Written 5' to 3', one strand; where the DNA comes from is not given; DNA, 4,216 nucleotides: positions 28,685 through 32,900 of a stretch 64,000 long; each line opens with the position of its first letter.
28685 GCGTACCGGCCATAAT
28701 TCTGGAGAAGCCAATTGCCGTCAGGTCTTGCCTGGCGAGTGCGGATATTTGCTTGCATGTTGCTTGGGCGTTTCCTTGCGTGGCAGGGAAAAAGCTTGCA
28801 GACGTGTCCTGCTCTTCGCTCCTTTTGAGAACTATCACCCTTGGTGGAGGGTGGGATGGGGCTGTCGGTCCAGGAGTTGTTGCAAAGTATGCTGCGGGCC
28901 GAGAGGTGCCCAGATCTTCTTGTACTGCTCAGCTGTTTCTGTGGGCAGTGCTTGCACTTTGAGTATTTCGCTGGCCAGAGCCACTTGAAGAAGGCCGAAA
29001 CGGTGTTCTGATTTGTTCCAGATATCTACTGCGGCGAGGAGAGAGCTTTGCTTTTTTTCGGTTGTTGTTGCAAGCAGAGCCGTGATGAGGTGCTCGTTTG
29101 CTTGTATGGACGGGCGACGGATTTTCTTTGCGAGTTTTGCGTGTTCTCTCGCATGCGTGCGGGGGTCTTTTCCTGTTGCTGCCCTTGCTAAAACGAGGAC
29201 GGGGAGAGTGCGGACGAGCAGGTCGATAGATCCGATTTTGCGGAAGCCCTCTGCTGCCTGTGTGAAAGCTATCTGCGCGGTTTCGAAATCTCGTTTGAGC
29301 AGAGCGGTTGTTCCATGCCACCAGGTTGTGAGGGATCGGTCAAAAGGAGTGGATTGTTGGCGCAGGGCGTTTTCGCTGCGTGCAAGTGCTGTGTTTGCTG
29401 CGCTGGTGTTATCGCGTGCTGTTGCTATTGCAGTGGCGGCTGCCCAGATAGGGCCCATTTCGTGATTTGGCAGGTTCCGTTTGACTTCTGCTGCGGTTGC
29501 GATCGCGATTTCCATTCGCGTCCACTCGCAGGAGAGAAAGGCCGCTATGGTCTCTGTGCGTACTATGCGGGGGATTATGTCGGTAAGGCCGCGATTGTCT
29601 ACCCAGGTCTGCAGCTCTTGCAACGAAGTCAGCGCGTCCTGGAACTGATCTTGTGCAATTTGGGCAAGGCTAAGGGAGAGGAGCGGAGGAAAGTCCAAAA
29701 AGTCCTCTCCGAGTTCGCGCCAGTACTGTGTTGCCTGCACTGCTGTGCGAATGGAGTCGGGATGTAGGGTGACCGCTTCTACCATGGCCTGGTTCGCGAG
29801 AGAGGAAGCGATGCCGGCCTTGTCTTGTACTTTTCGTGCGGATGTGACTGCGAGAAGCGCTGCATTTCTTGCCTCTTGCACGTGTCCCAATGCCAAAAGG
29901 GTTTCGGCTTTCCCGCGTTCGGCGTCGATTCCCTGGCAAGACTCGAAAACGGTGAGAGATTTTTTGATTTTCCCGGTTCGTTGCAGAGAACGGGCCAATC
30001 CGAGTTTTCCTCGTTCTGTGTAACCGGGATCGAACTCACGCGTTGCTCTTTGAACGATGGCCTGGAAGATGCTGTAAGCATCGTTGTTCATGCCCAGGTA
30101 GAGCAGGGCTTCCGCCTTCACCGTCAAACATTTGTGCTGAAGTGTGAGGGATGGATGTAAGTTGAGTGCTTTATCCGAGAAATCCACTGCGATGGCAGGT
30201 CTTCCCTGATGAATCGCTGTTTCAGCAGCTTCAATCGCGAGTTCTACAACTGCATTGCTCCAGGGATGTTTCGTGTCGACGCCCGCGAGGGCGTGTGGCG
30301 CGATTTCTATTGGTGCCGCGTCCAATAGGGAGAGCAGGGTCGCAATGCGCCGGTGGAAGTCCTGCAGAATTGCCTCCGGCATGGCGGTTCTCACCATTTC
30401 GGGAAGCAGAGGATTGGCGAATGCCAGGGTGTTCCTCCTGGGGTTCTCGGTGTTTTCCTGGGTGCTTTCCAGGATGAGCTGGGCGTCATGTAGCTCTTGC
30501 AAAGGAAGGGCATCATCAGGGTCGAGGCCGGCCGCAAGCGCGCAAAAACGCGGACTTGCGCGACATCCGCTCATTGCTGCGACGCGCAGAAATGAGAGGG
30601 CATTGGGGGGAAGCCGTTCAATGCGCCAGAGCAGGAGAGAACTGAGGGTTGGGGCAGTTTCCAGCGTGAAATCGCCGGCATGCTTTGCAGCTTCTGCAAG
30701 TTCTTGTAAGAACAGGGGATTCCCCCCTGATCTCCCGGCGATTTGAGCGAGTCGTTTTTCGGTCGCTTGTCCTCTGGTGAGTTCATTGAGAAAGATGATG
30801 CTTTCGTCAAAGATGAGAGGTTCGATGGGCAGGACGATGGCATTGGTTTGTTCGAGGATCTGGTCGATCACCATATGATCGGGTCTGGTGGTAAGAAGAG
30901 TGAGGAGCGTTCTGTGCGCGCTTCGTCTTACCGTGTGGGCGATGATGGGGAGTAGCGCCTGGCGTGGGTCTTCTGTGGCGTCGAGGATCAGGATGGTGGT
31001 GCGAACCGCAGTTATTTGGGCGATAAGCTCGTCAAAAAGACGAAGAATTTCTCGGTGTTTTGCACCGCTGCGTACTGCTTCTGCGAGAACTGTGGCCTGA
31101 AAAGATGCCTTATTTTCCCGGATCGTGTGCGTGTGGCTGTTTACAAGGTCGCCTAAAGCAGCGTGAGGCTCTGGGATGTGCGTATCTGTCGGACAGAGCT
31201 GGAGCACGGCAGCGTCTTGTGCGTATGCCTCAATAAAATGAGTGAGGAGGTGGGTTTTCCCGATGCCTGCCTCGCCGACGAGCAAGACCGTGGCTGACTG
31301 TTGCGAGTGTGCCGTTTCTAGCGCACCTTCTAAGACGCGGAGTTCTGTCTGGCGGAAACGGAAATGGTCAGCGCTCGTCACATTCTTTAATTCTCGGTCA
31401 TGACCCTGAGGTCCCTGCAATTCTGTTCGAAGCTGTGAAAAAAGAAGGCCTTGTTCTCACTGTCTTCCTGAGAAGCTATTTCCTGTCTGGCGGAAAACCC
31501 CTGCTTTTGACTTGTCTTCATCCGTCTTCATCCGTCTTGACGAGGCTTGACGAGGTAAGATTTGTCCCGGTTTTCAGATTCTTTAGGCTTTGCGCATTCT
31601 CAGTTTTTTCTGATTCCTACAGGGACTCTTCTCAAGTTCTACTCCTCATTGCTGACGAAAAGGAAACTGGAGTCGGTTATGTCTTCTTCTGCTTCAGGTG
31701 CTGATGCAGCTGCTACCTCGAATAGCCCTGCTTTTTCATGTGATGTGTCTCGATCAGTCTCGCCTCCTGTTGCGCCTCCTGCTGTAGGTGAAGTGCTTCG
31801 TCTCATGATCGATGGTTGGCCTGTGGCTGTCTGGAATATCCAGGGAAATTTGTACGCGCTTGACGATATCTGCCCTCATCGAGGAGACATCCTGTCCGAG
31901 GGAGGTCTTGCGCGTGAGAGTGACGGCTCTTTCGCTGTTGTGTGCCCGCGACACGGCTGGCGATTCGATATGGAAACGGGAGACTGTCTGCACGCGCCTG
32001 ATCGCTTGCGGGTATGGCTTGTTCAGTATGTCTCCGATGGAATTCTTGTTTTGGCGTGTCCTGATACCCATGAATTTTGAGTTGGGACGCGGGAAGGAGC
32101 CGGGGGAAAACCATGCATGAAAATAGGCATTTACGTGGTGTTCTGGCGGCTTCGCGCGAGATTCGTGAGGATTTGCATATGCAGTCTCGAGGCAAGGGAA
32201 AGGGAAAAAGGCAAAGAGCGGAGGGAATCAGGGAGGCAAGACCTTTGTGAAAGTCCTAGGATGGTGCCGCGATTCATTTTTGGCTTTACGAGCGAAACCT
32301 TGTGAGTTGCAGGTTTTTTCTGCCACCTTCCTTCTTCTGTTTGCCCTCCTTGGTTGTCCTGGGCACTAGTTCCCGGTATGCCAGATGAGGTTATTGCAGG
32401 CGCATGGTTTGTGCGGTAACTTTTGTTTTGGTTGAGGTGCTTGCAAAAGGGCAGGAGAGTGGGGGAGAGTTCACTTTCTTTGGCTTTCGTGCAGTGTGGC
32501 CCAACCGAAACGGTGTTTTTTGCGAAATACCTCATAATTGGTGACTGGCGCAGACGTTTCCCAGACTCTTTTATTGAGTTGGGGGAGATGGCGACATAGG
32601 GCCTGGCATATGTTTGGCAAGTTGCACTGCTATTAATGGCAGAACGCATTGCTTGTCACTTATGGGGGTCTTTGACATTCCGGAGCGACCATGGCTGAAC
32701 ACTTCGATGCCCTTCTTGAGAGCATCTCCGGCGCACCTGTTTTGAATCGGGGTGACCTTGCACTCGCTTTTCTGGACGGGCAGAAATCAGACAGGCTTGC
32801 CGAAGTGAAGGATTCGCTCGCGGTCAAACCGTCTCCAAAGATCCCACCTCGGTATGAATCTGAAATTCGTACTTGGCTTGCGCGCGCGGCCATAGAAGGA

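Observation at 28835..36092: Block of poorly characterised genes: AAA_16-TPR protein without HTH, divergent Rieske protein, 671-aa and 401-aa proteins with no recognisable motifs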

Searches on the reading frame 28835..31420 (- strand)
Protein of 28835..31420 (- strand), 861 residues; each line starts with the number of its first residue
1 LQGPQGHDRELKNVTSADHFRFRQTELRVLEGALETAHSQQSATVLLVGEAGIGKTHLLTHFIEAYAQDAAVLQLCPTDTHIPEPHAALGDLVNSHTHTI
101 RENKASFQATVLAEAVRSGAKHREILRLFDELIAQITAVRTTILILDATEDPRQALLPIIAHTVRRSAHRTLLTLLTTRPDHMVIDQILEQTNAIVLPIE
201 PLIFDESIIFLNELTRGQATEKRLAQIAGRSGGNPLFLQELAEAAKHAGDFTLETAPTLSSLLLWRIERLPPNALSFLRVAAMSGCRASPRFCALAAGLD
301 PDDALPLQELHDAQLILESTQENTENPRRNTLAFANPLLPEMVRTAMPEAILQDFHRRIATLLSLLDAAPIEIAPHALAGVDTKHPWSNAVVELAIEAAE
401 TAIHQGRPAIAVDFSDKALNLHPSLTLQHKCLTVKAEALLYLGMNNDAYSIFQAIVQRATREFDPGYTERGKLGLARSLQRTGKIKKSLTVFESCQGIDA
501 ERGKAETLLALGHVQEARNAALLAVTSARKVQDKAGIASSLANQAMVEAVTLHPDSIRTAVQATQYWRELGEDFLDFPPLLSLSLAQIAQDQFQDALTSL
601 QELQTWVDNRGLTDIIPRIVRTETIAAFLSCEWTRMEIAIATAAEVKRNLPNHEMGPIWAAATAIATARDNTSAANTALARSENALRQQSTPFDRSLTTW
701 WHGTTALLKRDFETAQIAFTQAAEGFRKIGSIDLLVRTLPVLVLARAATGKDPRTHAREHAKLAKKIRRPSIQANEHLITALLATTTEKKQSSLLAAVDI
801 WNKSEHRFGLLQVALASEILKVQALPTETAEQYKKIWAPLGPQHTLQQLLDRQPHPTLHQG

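Call 4: search_protein_families(library=pfam, proteins=[window:28835-31420:-], max_evalue=0.1)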
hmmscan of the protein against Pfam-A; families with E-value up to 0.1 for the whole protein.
window:28835-31420:- (861 aa): 19 families
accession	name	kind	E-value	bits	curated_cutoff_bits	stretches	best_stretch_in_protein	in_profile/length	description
PF13191.12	AAA_16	-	3.1e-12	47.7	32.6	1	20-170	2-162/167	AAA ATPase domain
PF05729.18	NACHT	-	6.6e-08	33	26.7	1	44-213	2-162/167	NACHT domain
PF24883.2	NPHP3_N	-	2.1e-06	28.5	24.8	1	39-177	19-162/164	Nephrocystin 3, N-terminal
PF12895.13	ANAPC3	-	2.9e-05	24.7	27.2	0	399-453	30-80/82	Anaphase-promoting complex, cyclosome, subunit 3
PF13424.12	TPR_12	-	7e-05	23.4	30.1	0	436-495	10-71/77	Tetratricopeptide repeat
PF13401.12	AAA_22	-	0.00032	21.4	27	1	44-147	7-91/130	AAA domain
PF25199.1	nSTAND_NTPase5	-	0.00084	19.6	34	1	6-120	6-120/145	Novel STAND NTPase 5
PF13245.12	AAA_19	-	0.0031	18.1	25.1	1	40-80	9-52/134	AAA domain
PF13604.12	AAA_30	-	0.0052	17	27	1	33-81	9-58/191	AAA domain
PF20720.3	nSTAND3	-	0.009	16.2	27.2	1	40-74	15-50/155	Novel STAND NTPase 3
PF01695.23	IstB_IS21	-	0.0092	15.9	24.1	0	18-62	65-112/238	IstB-like ATP binding protein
PF07728.20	AAA_5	-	0.0095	16.4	22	1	45-81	2-38/139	AAA domain (dynein-related subfamily)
PF00931.28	NB-ARC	-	0.011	15.4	23.5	0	30-250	8-209/248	NB-ARC domain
PF00005.33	ABC_tran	-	0.015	16.3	25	0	41-117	10-93/137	ABC transporter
PF04851.21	ResIII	-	0.029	14.7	22.5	1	23-79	5-63/164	Type III restriction enzyme, res subunit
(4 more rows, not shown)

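Call 5: search_protein_families(library=ncbifam, proteins=[window:28835-31420:-], max_evalue=0.1)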
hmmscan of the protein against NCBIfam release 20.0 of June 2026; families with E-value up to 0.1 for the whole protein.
window:28835-31420:- (861 aa): 7 families
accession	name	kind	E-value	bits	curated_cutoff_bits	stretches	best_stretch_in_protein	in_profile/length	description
TIGR03420.1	DnaA_homol_Hda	equivalog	0.00012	21.7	194.8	1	27-71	23-67/226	DnaA regulatory inactivator Hda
TIGR02928.1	TIGR02928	subfamily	0.0065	15.4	181.3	1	12-71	9-69/366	orc1/cdc6 family replication initiation protein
NF033453.1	BREX_3_BrxF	hypoth_equivalog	0.012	15.4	50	0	30-67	4-41/149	BREX-3 system P-loop-containing protein BrxF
NF038214.1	IS21_help_AAA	equivalog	0.014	15.1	200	1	35-66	83-114/232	IS21-like element helper ATPase IstB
NF041813.1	Avs2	equivalog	0.04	11.8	1000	1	26-65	147-188/1317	AVAST type 2 anti-phage system protein Avs2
NF040713.1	ZapE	equivalog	0.052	12.8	140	0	31-68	42-78/344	cell division protein ZapE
TIGR00362.1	DnaA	equivalog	0.09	11.8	343.9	0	39-60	134-155/437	chromosomal replication initiator protein DnaA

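Call 33: search_solved_structures(query=window:28835-31420:-, max_evalue=1)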
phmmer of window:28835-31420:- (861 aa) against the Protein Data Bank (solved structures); distinct sequences matched with E-value up to 1: 0.

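Call 34: search_protein_families(library=padloc, proteins=[window:28835-31420:-], max_evalue=0.1)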
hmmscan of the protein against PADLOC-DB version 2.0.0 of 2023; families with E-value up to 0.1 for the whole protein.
window:28835-31420:- (861 aa): 8 families
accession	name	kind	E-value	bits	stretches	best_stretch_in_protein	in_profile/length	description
PDLC02164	Avs2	-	1.6e-05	20.9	1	18-65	318-367/1504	-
PDLC04213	HEC-02A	-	0.001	16.7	0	713-737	201-225/337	-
PDLC02162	Avs2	-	0.0046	13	1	19-70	302-355/1379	-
PDLC02673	DndF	-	0.019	11.8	1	30-68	35-74/548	DndF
PDLC00283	PtuA1|PtuA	-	0.035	11.2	1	36-78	20-62/448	AAA ATPase domain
PDLC05035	PDC-S53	-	0.039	10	1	40-100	508-566/900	-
PDLC04239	PDC-M01A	-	0.052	10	1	41-66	200-225/552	-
PDLC05079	PDC-S73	-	0.079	9.7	0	41-69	190-218/752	-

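Call 66: search_solved_structures(query=A9, max_evalue=1)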
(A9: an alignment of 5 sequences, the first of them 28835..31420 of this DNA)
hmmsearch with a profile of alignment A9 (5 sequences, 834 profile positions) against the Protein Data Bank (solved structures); distinct sequences matched with E-value up to 1: 128 (the best 60 are shown).
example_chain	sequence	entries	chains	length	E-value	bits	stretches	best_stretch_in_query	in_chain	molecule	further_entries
9qhb_A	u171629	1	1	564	9e-15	57.3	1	389-474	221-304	Engineered tetratricopeptide repeat protein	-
8bu0_A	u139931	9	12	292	2.1e-09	39.6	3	389-474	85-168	Consensus tetratricopeptide repeat protein | Crystal structure of an 8-repeat consensus TPR superhelix with Zinc. | Monomer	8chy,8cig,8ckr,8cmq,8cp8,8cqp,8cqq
9qhc_A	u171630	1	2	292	4.7e-07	31.8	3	390-474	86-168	Engineered tetratricopeptide repeat protein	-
7obi_A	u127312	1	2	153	1.9e-06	29.8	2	390-494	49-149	CTPR-rv4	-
5i9h_A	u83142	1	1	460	1.5e-05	26.9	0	388-472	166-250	pentatricopeptide repeat protein dPPR-U8G2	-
9gzg_A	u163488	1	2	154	0.0002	23.1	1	390-462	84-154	Engineered CTPR protein with glutamic acids for conductivity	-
1w3b_A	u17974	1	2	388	0.0004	22.1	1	385-472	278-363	UDP-N-ACETYLGLUCOSAMINE--PEPTIDE N-ACETYLGLUCOSAMINYLTRANSFERASE 110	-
6eou_A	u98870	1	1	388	0.00046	21.9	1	385-472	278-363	UDP-N-acetylglucosamine--peptide N-acetylglucosaminyltransferase 110 kDa subunit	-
8ump_A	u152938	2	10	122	0.00049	21.8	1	385-454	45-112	T33-ml35-redesigned-TPR-domain-fold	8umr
2fo7_A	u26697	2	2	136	0.0014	20.4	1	390-474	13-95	SYNTHETIC CONSENSUS TPR PROTEIN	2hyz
8ch0_A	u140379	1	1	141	0.0015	20.2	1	389-471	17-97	Consensus tetratricopeptide repeat protein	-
4j8d_A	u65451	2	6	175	0.0019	19.9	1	386-472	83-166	Hsc70-interacting protein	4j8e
1na0_A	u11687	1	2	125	0.0032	19.1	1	389-483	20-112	designed protein CTPR3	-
5a7d_B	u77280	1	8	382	0.0035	19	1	377-471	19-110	PINS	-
2kck_A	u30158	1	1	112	0.0075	17.9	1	390-448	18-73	TPR repeat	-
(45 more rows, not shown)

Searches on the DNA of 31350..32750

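Call 51: search_rna_families(source=window, start=31350, end=32750, threshold=evalue, max_evalue=1)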
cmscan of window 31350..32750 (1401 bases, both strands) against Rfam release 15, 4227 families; matches with E-value up to 1: 0.
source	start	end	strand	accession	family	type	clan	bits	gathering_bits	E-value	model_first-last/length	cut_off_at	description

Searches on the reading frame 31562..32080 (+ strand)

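Call 4: search_protein_families(library=pfam, proteins=[window:31562-32080:+], max_evalue=0.1)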
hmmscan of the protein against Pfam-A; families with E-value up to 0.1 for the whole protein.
window:31562-32080:+ (172 aa): 3 families
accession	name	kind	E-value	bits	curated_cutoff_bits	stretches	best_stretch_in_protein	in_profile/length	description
PF00355.32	Rieske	-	9.2e-16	58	20.3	1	77-148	15-81/88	Rieske [2Fe-2S] domain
PF13806.12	Rieske_2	-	2.3e-10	40.8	27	1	82-162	20-102/104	Rieske-like [2Fe-2S] domain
PF22543.2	Rieske_4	-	0.00041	21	28.4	1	84-144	20-79/119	Soluble Rieske-type ferredoxin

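Call 5: search_protein_families(library=ncbifam, proteins=[window:31562-32080:+], max_evalue=0.1)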
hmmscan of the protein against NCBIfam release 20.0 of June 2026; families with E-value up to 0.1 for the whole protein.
window:31562-32080:+ (172 aa): 11 families
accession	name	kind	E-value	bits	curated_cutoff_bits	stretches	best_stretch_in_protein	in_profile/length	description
TIGR02378.1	nirD_assim_sml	equivalog_domain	1.5e-13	50.8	74.65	1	83-156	21-96/105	nitrite reductase small subunit NirD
NF007422.0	PRK09965.1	equivalog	7.2e-13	48.5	113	1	74-163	13-98/106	bifunctional 3-phenylpropionate/cinnamic acid dioxygenase ferredoxin subunit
NF042948.2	3PPDioc_HcaC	equivalog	1.6e-10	41.1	150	1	76-162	15-99/105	3-phenylpropionate/cinnamic acid dioxygenase ferredoxin subunit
NF041683.1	ant_diox_AndAb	equivalog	1.2e-09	38.3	150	1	77-154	15-89/100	anthranilate 1,2-dioxygenase ferredoxin subunit AndAb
NF041174.1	SDX_Thmprot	equivalog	1.8e-06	28.1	170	1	87-146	26-80/109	sulredoxin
TIGR02377.1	MocE_fam_FeS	subfamily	1.5e-05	25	136.15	1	84-156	22-92/101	MocE family 2Fe-2S type ferredoxin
NF052579.1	BetMthstMoxSdmAMthl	equivalog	5.7e-05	22.2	600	1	76-144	30-93/351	4beta-methylsterol monooxygenase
NF058607.1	GlBtMonoOxGbcA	equivalog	0.0023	16.4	670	1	73-145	66-134/420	glycine betaine monooxygenase oxygenase subunit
TIGR03229.1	benzo_1_2_benA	equivalog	0.0081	15.1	780.95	1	91-142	68-114/433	benzoate 1,2-dioxygenase large subunit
NF007066.0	PRK09511.1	equivalog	0.018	15.3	135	1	94-147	36-89/108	nitrite reductase small subunit NirD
NF005860.0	PRK07789.1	equivalog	0.086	11.1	881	1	14-88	51-126/615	acetolactate synthase large subunit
